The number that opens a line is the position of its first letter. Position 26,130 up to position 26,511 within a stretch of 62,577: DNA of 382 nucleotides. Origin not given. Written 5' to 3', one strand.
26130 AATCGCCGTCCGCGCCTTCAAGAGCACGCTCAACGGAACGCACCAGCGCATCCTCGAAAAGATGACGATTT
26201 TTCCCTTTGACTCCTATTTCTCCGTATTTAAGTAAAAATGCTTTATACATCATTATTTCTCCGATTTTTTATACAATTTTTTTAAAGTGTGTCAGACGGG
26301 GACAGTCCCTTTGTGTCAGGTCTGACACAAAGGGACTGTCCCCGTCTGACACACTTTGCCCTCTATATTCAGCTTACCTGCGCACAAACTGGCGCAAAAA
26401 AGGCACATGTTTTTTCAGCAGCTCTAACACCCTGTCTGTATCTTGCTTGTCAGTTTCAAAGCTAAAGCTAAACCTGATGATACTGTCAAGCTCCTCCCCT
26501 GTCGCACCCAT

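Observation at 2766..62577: Dense dispersed family of ~70-bp nested palindromes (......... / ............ modules) filling the intergenic spacers of a core housekeeping region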

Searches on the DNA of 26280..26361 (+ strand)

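Call 27: search_dna_similar(query=window:26280-26361:+, collection=plasmids, mode=distant, max_evalue=1)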
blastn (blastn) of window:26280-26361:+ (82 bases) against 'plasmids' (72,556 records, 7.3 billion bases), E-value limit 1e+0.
No match.

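Call 28: search_dna_similar(query=window:26280-26361:+, collection=phages, mode=distant, max_evalue=1)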
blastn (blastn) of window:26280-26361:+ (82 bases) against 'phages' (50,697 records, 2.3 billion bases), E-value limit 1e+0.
No match.
